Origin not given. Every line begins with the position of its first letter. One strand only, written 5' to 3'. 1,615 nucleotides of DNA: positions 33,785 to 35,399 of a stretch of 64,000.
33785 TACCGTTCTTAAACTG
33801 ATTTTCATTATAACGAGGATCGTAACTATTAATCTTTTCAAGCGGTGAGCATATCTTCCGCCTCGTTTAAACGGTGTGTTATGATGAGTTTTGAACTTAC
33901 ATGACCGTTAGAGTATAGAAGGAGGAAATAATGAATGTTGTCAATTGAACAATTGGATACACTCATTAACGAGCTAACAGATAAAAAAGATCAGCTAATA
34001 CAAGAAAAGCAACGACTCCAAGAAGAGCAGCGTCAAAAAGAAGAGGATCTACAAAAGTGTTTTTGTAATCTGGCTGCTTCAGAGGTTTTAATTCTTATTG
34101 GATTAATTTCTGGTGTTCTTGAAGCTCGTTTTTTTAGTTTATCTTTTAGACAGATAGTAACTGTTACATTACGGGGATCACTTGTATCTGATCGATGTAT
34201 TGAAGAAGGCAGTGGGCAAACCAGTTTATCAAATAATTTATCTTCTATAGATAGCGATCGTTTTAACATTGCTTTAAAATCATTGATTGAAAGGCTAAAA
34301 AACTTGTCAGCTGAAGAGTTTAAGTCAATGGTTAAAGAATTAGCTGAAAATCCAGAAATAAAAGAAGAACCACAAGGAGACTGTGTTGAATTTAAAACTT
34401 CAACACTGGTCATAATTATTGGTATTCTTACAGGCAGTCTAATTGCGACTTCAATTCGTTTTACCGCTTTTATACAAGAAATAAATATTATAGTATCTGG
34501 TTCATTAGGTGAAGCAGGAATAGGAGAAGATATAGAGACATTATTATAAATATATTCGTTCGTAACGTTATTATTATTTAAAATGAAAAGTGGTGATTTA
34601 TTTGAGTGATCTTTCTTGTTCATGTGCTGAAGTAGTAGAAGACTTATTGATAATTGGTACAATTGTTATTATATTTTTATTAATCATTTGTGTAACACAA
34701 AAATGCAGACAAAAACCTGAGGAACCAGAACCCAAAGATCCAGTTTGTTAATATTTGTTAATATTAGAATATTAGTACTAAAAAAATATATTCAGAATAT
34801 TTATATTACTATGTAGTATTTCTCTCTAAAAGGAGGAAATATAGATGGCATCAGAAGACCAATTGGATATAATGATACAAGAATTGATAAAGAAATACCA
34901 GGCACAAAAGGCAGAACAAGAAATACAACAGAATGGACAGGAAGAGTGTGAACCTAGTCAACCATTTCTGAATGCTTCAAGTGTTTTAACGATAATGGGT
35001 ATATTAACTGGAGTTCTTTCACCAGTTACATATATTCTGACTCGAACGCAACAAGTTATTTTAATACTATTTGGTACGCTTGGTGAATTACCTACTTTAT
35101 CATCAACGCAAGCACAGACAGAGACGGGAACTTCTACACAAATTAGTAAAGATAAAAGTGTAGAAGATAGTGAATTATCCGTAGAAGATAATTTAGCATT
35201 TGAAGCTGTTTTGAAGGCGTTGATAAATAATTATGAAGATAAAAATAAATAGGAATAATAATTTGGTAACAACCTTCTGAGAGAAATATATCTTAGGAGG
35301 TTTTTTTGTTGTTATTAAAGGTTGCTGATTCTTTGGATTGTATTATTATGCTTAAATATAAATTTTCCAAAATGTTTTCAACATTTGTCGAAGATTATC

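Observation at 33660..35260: Duplicated two-gene cassette of unknown family: small Cys-containing membrane peptide plus coiled-coil/hydrophobic-repeat protein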

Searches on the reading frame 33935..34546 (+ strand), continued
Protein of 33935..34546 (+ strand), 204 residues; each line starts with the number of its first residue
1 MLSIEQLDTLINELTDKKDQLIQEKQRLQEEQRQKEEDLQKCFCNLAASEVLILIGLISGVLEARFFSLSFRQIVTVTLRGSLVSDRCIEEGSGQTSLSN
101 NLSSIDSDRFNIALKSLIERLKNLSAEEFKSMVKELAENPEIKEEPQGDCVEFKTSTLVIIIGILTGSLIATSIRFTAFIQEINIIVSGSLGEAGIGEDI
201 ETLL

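Call 70: search_protein_families(library=pfam, alignment_id=A9, max_evalue=0.1)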
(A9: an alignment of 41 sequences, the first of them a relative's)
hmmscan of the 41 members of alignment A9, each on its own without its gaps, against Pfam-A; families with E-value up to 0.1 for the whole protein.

A. member 1, P0030 (114 aa): 0 families

B. families by the number of members that match (of 41 scanned): 9 families
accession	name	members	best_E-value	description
PF18144.7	SMODS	3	0.012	Second Messenger Oligonucleotide or Dinucleotide Synthetase domain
PF16344.10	FecR_C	3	0.022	FecR, C-terminal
PF17019.10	DUF5096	1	0.0061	Domain of unknown function (DUF5096)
PF14163.11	SieB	1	0.011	Super-infection exclusion protein B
PF18068.6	Npun_R1517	1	0.013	Npun R1517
PF03123.20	CAT_RBD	1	0.024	CAT RNA binding domain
PF16005.11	MOEP19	1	0.025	KH-like RNA-binding domain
PF20153.4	DUF6535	1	0.054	Family of unknown function (DUF6535)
PF13400.11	Tad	1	0.056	Putative Flp pilus-assembly TadE/G-like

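Call 71: search_protein_families(library=padloc, proteins=[window:33935-34546:+], max_evalue=0.1)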
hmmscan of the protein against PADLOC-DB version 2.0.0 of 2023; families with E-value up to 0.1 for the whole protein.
window:33935-34546:+ (204 aa): 1 family
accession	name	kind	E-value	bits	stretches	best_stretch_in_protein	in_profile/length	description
PDLC01395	Cas11a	-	0.043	12.3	0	108-137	73-102/121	CAS-I-A; effector_SS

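Call 72: search_protein_families(library=phrogs, proteins=[window:33935-34546:+, P0030], max_evalue=0.1)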
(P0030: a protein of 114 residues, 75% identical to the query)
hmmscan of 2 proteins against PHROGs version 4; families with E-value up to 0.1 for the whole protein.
window:33935-34546:+ (204 aa): 2 families
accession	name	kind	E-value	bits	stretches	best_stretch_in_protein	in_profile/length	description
phrog_2199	-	integration and excision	0.032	14.3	1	4-136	128-217/356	transposase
phrog_13914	-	unknown function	0.04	13.8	1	87-152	26-87/448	-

P0030 (114 aa): 0 families

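Call 81: search_protein_families(library=pfam, proteins=[L032:1585-2583:-, L025:4726-5829:-, L048:4580-5776:-, L022:879-1691:-, L014:4310-5233:+, L013:1026-2519:+, L023:4160-5566:+, L022:3414-4376:-], max_evalue=0.00001)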
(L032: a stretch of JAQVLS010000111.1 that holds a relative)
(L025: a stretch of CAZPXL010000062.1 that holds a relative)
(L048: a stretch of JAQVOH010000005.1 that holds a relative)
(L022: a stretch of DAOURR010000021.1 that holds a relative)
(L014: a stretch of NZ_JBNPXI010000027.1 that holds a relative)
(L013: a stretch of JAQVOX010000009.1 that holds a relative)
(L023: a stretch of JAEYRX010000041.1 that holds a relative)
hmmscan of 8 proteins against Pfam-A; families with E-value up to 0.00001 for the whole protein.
L032:1585-2583:- (332 aa): 1 family
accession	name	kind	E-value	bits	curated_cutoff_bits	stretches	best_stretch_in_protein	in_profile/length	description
PF03419.18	Peptidase_U4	-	6.7e-81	272.1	28.4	1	32-327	1-284/284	Sporulation factor SpoIIGA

L025:4726-5829:- (367 aa): 2 families
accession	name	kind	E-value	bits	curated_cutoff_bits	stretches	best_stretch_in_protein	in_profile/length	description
PF00091.31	Tubulin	-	3.8e-52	177.8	33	1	31-191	1-189/190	Tubulin/FtsZ family, GTPase domain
PF12327.13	FtsZ_C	-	7e-39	132.5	27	1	240-334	1-95/95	FtsZ family, C-terminal domain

L048:4580-5776:- (398 aa): 2 families
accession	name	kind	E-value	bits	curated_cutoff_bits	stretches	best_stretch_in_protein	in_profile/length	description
PF14450.12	FtsA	-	3.7e-24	85.9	31.8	1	210-347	1-119/127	Cell division protein FtsA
PF06277.17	EutA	-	7.7e-06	25.5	27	0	180-245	118-181/475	Ethanolamine utilisation protein EutA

L022:879-1691:- (270 aa): 3 families
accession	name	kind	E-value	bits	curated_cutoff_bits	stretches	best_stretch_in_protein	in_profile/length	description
PF04542.20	Sigma70_r2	-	2.2e-19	69.5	24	1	93-162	1-70/71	Sigma-70 region 2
PF04545.22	Sigma70_r4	-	1.2e-15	57.2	24.1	1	211-264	1-50/50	Sigma-70, region 4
PF01381.28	HTH_3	-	8.1e-07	29.4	23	1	235-257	10-32/55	Helix-turn-helix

L014:4310-5233:+ (307 aa): 1 family
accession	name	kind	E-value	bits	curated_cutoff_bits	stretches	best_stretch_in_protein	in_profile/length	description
PF02645.21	DegV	-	2.7e-83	280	27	1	28-307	1-280/280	Uncharacterised protein, DegV family COG1307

L013:1026-2519:+ (497 aa): 3 families
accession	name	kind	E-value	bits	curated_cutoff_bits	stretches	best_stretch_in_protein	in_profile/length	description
PF21478.3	GcvP2_C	-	3.4e-31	108.1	27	1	358-457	3-104/122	Glycine dehydrogenase, C-terminal domain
PF02347.22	GDC-P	-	4e-14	52.8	26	1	39-375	30-365/429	Glycine cleavage system P-protein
PF00266.25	Aminotran_5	-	8.2e-07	28.8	21.5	1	168-284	89-207/371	Aminotransferase class-V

L023:4160-5566:+ (468 aa): 1 family
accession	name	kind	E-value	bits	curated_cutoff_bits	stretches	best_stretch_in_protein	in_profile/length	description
PF00082.27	Peptidase_S8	-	2e-54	185.3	21.8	1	114-380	1-286/288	Subtilase family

L022:3414-4376:- (320 aa): 2 families
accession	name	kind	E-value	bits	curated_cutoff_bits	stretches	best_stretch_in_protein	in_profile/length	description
PF00586.29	AIRS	-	2.3e-29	102.5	24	1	21-127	2-111/112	AIR synthase related protein, N-terminal domain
PF02769.27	AIRS_C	-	3.3e-27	96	23.1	1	140-313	1-150/156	AIR synthase related protein, C-terminal domain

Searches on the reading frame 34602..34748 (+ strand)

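Call 3: search_protein_families(library=pfam, proteins=[window:34602-34748:+], max_evalue=1)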
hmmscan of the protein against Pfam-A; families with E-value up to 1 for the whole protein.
window:34602-34748:+ (49 aa): 2 families
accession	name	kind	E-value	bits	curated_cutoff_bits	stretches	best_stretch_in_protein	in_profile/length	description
PF15820.10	ECSCR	-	0.0084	16.4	27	1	9-47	25-63/104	Endothelial cell-specific chemotaxis regulator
PF20087.4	DUF6479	-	0.1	13.5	25.4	1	15-47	23-54/120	Family of unknown function (DUF6479)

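Call 4: search_protein_families(library=ncbifam, proteins=[window:34602-34748:+], max_evalue=1)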
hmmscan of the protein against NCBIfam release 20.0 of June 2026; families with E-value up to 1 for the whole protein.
window:34602-34748:+ (49 aa): 0 families

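Call 71: search_protein_families(library=padloc, proteins=[window:34602-34748:+], max_evalue=0.1)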
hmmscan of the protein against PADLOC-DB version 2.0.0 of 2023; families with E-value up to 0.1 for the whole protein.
window:34602-34748:+ (49 aa): 0 families

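Call 72: search_protein_families(library=phrogs, proteins=[window:34602-34748:+], max_evalue=0.1)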
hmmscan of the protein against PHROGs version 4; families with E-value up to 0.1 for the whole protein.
window:34602-34748:+ (49 aa): 1 family
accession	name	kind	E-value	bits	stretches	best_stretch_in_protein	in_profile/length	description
phrog_26544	-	unknown function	0.074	13.8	1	16-38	8-30/51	-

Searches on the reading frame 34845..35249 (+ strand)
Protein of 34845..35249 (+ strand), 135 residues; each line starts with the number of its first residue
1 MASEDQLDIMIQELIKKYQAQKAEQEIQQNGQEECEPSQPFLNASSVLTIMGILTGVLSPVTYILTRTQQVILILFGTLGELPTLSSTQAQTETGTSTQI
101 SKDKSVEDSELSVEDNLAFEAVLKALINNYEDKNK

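Call 3: search_protein_families(library=pfam, proteins=[window:34845-35249:+], max_evalue=1)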
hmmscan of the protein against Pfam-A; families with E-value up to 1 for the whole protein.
window:34845-35249:+ (135 aa): 0 families

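Call 4: search_protein_families(library=ncbifam, proteins=[window:34845-35249:+], max_evalue=1)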
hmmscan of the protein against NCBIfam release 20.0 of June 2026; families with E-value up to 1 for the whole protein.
window:34845-35249:+ (135 aa): 1 family
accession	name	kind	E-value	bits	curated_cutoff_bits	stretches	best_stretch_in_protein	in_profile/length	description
NF052597.1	FILTED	domain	0.017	15.5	40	1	15-67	21-71/110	FILTED domain-containing surface protein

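Call 16: find_homologous_proteins(query=window:34845-35249:+, max_evalue=0.1)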
Query window:34845-35249:+ (135 aa): 1 proteins with E <= 0.1 among 28 candidates.
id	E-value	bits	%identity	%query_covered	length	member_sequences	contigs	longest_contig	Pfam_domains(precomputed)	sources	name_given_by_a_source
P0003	9.7e-77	272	100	100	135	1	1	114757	-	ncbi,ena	-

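Call 51: predict_structure(alignment_id=A7)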
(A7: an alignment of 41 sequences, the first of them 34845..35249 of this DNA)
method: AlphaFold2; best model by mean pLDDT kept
length: 135 residues; sequences in the alignment: 41
mean_pLDDT: 62.1   pTM: 0.31
mean pLDDT of the five models: 62.1, 60.8, 59.5, 53.3, 52.5
residues with pLDDT >= 90: 4; 70-90: 53; 50-70: 36; < 50: 42
segments of 3 or more residues with pLDDT < 50: 31-36, 82-116
pLDDT, mean of each block of 10 residues (from residue 1): 68 74 57 49 80 85 90 79 42 32 35 49 68 61
secondary structure, 60 per line:
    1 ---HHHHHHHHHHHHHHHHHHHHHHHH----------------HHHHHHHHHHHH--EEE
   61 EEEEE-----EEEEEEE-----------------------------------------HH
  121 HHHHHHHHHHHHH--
elements in order: H4-27 H44-55 E58-65 E71-77 H119-133

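Call 55: fold_search(model_id=the predicted structure, library=pdb)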
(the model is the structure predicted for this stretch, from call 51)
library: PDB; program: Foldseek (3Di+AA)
matches with E <= 10: 73; with E <= 0.001: 0
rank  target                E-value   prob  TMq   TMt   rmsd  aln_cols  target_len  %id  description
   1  3elk_B                1.6e+00  0.18  0.22  0.28  10.8        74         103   16  Crystal structure of putative transcriptional regulator TA0346 from Thermoplasma acidophilum (released 2008-09-30)
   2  4cdg_A                2.1e+00  0.12  0.20  0.05  18.3        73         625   18  Crystal structure of the Bloom's syndrome helicase BLM in complex with Nanobody (released 2013-11-13)
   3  6bz1_A                2.3e+00  0.05  0.13  0.18  20.7        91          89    8  MEF2 Chimera D83V mutant/DNA complex (released 2018-02-07)
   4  6bz1_D                2.4e+00  0.05  0.13  0.19  20.4        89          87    8  MEF2 Chimera D83V mutant/DNA complex (released 2018-02-07)
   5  6bz1_C                2.4e+00  0.05  0.13  0.18  20.6        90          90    8  MEF2 Chimera D83V mutant/DNA complex (released 2018-02-07)
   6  1srs_B                2.6e+00  0.03  0.10  0.16  14.1        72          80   15  SERUM RESPONSE FACTOR (SRF) CORE COMPLEXED WITH SPECIFIC SRE DNA (released 1995-07-28)
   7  3we2_B                2.8e+00  0.33  0.19  0.23   2.8        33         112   18  Structure of BLM RQC domain bound to a phosphate ion (released 2013-11-13)
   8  8sew_A                3.2e+00  0.08  0.12  0.03   7.6        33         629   21  Cryo-EM Structure of RyR1 + ADP (Local Refinement of TMD) (released 2023-05-24)
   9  3we3_B                3.4e+00  0.28  0.19  0.23   2.8        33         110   18  Structure of BLM RQC domain bound to an arsenate ion (released 2013-11-13)
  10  6z3u_E                3.4e+00  0.11  0.17  0.09   7.2        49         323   10  Structure of the CAK complex form Chaetomium thermophilum (released 2020-12-09)
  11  5uk3_H                3.4e+00  0.09  0.13  0.13   6.7        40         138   20  Crystal structure of cyanase from T. urticae (released 2017-06-21)
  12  5uk3_I                3.4e+00  0.09  0.13  0.12   6.7        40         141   20  Crystal structure of cyanase from T. urticae (released 2017-06-21)
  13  4o3m_A                3.9e+00  0.30  0.21  0.05   1.8        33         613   18  Ternary complex of Bloom's syndrome helicase (released 2014-03-12)
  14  5uk3_B                4.1e+00  0.08  0.13  0.13   6.8        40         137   20  Crystal structure of cyanase from T. urticae (released 2017-06-21)
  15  5uk3_C                4.1e+00  0.08  0.13  0.13   6.7        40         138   20  Crystal structure of cyanase from T. urticae (released 2017-06-21)
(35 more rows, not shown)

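Call 58: search_solved_structures(query=A7, max_evalue=10)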
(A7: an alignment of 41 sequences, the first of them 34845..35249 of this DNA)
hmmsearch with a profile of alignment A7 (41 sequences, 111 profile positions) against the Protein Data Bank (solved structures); distinct sequences matched with E-value up to 10: 0.

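Call 71: search_protein_families(library=padloc, proteins=[window:34845-35249:+], max_evalue=0.1)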
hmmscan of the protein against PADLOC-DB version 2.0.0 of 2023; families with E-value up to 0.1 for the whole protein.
window:34845-35249:+ (135 aa): 0 families

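Call 72: search_protein_families(library=phrogs, proteins=[window:34845-35249:+], max_evalue=0.1)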
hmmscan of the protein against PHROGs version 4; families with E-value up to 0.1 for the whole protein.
window:34845-35249:+ (135 aa): 0 families
